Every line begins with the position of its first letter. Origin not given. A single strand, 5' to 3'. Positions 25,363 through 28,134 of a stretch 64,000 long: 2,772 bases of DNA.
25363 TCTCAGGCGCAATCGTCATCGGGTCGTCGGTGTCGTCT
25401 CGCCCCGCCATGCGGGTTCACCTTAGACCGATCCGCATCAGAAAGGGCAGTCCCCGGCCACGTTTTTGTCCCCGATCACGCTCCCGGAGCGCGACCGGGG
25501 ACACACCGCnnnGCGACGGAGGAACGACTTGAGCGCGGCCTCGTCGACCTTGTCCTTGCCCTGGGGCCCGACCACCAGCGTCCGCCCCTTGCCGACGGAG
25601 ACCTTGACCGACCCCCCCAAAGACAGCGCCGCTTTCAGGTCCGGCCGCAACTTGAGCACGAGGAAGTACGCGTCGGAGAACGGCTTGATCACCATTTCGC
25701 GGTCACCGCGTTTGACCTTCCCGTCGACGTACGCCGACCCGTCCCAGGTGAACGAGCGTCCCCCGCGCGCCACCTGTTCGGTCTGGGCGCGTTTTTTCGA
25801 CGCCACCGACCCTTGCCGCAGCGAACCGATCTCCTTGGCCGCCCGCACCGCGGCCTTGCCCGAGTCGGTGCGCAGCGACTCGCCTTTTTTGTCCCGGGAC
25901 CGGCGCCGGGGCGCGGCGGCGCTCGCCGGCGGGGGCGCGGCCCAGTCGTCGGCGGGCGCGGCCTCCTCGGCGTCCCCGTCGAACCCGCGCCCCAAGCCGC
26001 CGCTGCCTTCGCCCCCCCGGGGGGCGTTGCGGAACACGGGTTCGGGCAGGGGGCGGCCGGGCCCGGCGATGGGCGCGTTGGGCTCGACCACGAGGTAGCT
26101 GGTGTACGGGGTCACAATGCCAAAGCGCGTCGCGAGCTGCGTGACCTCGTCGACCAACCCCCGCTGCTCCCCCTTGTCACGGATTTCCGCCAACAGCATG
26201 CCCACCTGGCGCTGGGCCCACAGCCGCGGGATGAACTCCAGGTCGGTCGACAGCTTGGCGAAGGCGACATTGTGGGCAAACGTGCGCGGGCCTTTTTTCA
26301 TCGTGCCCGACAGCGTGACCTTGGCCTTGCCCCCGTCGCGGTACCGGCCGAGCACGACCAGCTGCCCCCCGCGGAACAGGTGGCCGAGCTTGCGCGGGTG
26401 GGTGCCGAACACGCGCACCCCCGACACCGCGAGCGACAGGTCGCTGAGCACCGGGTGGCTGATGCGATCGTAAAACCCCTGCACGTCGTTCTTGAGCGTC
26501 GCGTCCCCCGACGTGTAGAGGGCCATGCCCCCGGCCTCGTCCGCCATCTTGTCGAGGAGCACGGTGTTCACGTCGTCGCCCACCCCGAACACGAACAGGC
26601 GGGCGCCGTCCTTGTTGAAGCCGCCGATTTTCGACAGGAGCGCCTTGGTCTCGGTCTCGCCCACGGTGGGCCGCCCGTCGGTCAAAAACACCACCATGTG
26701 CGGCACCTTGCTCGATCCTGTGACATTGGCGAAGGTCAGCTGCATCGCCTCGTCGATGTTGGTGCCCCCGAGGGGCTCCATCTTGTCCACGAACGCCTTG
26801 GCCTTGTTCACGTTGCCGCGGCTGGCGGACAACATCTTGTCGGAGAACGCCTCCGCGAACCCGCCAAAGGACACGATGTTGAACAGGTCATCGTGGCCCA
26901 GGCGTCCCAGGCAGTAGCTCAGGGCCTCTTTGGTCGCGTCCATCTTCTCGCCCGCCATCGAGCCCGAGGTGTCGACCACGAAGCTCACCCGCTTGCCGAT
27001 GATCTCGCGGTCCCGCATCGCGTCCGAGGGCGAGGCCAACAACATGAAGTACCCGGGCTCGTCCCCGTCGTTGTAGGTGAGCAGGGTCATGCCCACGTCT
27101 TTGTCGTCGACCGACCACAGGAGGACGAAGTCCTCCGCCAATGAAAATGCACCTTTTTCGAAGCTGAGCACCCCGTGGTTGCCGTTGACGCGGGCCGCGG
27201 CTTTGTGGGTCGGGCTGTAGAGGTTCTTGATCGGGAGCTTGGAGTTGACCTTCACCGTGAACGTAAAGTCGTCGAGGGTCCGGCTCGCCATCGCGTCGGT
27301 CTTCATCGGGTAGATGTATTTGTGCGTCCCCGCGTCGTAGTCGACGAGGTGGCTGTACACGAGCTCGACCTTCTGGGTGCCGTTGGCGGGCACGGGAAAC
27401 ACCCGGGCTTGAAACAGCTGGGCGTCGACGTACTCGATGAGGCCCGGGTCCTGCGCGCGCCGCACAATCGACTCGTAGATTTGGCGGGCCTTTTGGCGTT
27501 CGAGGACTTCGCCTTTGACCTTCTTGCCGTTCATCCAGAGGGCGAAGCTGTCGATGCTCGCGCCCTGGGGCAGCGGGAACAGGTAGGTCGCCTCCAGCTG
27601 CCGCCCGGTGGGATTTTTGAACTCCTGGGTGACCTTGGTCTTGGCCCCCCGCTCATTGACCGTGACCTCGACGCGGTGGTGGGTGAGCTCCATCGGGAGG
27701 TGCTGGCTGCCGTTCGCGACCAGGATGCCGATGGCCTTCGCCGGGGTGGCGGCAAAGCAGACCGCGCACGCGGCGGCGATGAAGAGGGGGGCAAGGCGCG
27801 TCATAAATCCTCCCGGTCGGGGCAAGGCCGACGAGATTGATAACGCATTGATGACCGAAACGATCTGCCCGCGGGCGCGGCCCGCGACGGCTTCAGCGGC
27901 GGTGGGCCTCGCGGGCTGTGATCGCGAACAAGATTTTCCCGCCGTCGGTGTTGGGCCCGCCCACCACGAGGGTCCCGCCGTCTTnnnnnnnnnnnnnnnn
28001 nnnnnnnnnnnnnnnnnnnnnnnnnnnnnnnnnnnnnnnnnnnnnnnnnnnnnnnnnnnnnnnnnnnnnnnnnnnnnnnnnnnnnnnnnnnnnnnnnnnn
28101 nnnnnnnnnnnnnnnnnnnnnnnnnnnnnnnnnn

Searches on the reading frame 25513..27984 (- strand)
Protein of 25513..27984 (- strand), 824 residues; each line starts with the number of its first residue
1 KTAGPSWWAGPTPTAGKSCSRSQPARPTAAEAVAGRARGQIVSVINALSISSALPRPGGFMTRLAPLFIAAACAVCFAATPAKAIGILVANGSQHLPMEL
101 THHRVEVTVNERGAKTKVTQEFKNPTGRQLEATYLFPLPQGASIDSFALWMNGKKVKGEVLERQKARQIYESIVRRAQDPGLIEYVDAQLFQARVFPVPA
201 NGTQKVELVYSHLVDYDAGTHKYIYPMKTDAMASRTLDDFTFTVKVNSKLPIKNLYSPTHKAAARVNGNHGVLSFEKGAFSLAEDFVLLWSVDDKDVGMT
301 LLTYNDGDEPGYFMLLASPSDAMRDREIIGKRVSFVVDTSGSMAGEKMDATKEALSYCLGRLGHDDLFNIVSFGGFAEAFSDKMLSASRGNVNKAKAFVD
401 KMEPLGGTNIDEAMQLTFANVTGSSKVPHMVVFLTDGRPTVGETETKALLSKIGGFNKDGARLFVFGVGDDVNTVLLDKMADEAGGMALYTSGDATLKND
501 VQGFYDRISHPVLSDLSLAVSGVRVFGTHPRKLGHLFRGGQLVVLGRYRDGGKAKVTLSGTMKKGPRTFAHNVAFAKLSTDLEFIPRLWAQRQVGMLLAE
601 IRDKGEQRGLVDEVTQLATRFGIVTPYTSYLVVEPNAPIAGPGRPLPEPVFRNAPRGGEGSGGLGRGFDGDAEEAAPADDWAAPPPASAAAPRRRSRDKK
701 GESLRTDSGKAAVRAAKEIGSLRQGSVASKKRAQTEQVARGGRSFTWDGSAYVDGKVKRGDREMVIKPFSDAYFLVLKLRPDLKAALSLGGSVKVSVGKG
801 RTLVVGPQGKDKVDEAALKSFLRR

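Call 47: search_protein_families(library=ncbifam, proteins=[window:25513-27984:-], max_evalue=0.001)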
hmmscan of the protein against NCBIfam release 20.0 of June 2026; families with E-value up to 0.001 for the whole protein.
window:25513-27984:- (824 aa): 6 families
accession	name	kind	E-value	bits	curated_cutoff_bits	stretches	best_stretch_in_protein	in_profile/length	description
TIGR03788.1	marine_srt_targ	equivalog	4.5e-78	263.2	551.65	2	228-637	168-571/629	marine proteobacterial sortase target protein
TIGR04286.1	MSEP-CTERM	equivalog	1e-15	56.8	150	1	115-212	482-582/920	MSEP-CTERM sorting domain-containing protein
TIGR04477.1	sorted_by_XrtN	equivalog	1.8e-13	49.6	250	1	121-205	351-436/822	XrtN system VIT domain-containing protein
TIGR02921.1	PEP_integral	hypoth_equivalog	4.6e-11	41.6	200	1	105-207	409-518/922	TIGR02921 family PEP-CTERM protein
TIGR02442.1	Cob-chelat-sub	hypoth_equivalog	5.4e-07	28.4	779.45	1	328-489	470-638/641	putative cobaltochelatase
TIGR02031.1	BchD-ChlD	equivalog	1.8e-06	26.9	499.55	1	326-441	419-534/608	magnesium chelatase ATPase subunit D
